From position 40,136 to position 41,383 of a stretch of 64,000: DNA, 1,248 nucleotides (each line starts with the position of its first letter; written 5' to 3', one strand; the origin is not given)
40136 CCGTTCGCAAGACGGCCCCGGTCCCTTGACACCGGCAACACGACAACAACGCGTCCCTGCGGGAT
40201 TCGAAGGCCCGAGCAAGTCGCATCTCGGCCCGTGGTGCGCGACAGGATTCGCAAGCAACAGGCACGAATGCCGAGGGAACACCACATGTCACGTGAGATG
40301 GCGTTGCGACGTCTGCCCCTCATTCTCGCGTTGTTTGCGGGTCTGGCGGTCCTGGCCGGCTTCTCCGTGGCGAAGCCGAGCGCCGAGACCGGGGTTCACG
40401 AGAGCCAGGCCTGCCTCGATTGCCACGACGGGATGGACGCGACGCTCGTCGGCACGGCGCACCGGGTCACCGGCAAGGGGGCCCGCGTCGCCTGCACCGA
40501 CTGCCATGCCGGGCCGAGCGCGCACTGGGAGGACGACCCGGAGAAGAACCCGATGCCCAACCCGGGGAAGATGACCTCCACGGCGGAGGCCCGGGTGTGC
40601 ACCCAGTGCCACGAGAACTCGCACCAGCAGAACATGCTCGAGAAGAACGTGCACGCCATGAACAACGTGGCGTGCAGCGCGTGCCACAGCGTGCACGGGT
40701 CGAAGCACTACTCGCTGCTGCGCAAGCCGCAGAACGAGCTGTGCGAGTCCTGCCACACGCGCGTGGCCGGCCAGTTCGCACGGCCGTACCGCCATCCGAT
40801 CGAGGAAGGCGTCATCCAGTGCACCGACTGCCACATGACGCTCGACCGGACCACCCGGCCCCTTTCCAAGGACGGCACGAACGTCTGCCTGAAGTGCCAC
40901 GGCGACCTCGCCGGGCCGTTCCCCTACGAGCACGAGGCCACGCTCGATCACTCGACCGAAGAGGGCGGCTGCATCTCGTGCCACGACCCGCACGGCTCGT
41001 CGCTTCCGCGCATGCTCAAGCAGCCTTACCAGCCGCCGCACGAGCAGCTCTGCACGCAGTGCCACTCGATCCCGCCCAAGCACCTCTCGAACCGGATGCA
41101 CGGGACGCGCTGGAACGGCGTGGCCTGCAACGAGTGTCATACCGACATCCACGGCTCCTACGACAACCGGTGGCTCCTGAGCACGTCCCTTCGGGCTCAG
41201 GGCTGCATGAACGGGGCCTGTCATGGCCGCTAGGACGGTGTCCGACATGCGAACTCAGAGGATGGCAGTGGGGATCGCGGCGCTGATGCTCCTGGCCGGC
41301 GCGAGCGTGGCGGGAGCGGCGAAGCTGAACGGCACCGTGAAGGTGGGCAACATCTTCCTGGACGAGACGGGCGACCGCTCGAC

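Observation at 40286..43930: Candidate porin-cytochrome transmembrane electron conduit (decahaem MtrA-like cytochrome + beta-barrel OMP + hexahaem lipoprotein)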

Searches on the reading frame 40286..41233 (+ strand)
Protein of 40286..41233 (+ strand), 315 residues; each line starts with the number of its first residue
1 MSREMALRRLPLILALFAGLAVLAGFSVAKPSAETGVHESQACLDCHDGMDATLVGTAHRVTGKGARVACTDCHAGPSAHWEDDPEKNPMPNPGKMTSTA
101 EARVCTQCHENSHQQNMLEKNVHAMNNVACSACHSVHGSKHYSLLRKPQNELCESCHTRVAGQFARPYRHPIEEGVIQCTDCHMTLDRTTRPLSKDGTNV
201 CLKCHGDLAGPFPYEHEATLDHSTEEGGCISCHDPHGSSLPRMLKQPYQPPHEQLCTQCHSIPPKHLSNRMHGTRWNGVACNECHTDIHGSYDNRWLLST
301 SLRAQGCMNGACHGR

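Call 4: search_protein_families(library=pfam, proteins=[window:40286-41233:+], max_evalue=1)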
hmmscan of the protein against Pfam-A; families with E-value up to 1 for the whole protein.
window:40286-41233:+ (315 aa): 9 families
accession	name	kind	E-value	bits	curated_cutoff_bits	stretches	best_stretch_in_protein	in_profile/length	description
PF09699.15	Paired_CXXCH_1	-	2.2e-27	94.9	20.6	4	127-160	5-39/41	Doubled CXXCH motif (Paired_CXXCH_1)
PF14522.11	Cytochrome_C7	-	1.6e-15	57.1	24.8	5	197-261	12-67/67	Cytochrome c7 and related cytochrome c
PF22678.1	Cytochrom_c_NrfB-like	-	1.5e-11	45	27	3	70-140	1-71/89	Cytochrome c-type protein NrfB-like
PF14537.11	Cytochrom_c3_2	-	4.6e-10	40.3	25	4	122-205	1-78/79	Cytochrome c3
PF03264.19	Cytochrom_NNT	-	6.6e-10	39.4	24.1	2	13-75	9-73/174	NapC/NirT cytochrome c family, N-terminal region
PF22113.1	Mtrc-MtrF_II-IV_dom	-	1.4e-06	28.3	30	4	63-139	77-168/176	Outer membrane cytochrome MtrC/MtrF-like, domains II/IV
PF13435.11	Cytochrome_C554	-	6.9e-06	27.4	20.8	1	69-135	1-84/84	Cytochrome c554 and c-prime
PF12773.13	DZR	-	0.0027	18.3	27.3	0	99-136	9-33/45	Double zinc ribbon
PF22747.2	Zn_ribbon_DUF2089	-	0.013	16.1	27.6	2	153-165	15-27/32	DUF2089 zinc ribbon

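Call 5: search_protein_families(library=ncbifam, proteins=[window:40286-41233:+], max_evalue=1)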
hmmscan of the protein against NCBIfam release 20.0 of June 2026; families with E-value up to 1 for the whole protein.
window:40286-41233:+ (315 aa): 13 families
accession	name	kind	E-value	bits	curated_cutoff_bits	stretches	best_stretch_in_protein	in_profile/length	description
TIGR03508.1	decahem_SO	subfamily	1.7e-48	165.4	192.2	1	40-294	2-257/258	DmsE family decaheme c-type cytochrome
NF041028.1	decahem_GSU2203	exception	7e-46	156.9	325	2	39-261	35-253/317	GSU2203 family decaheme c-type cytochrome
TIGR01905.1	paired_CXXCH_1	subfamily_domain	6.3e-22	77.2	25.2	4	226-261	6-37/41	doubled CXXCH domain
NF008659.0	PRK11659.1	equivalog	5.8e-14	52.2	184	2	39-160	45-170/188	cytochrome c nitrite reductase pentaheme subunit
TIGR03153.1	cytochr_NrfH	equivalog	6.7e-11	42.4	134.2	3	31-75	19-60/138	cytochrome c nitrite reductase small subunit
TIGR03146.1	cyt_nit_nrfB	equivalog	7.4e-11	42.5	166.6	3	39-159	10-143/145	cytochrome c nitrite reductase pentaheme subunit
TIGR03507.1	decahem_SO1788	subfamily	4.7e-05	22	209.3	4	129-185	245-304/672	OmcA/MtrC family decaheme c-type cytochrome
NF047727.1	4hemeCytCCctA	equivalog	8.8e-05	22.6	180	2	150-207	57-106/109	tetraheme c-type cytochrome CctA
NF049875.1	NetB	exception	0.0001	22.2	380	1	41-159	73-197/211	Nrf-like electron transfer protein NetB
NF041198.1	UshA_like_PCGU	equivalog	0.00039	19.1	275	2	41-116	443-515/519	UshA-like (seleno)protein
TIGR02161.1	napC_nirT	subfamily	0.0021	18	310.6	1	12-75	21-83/185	periplasmic nitrate (or nitrite) reductase c-type cytochrome, NapC/NirT family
NF007906.0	PRK10617.1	equivalog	0.064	13.1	349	1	12-75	30-92/200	cytochrome c-type protein NapC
NF047363.1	Zn_ribbon_CdsZ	equivalog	0.46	9.9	275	1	118-157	187-227/251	zinc ribbon domain regulatory protein CdsZ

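Call 21: search_solved_structures(query=window:40286-41233:+, max_evalue=0.01, show_alignments=1)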
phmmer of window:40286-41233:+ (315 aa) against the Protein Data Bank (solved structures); distinct sequences matched with E-value up to 0.01: 2.
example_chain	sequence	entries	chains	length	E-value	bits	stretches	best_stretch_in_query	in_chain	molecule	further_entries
6r2q_A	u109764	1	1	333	6.4e-21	78.5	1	41-292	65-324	Cystathionine beta-synthase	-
2ozy_A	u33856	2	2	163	1.6e-07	34.4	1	40-159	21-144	Cytochrome c-type protein nrfB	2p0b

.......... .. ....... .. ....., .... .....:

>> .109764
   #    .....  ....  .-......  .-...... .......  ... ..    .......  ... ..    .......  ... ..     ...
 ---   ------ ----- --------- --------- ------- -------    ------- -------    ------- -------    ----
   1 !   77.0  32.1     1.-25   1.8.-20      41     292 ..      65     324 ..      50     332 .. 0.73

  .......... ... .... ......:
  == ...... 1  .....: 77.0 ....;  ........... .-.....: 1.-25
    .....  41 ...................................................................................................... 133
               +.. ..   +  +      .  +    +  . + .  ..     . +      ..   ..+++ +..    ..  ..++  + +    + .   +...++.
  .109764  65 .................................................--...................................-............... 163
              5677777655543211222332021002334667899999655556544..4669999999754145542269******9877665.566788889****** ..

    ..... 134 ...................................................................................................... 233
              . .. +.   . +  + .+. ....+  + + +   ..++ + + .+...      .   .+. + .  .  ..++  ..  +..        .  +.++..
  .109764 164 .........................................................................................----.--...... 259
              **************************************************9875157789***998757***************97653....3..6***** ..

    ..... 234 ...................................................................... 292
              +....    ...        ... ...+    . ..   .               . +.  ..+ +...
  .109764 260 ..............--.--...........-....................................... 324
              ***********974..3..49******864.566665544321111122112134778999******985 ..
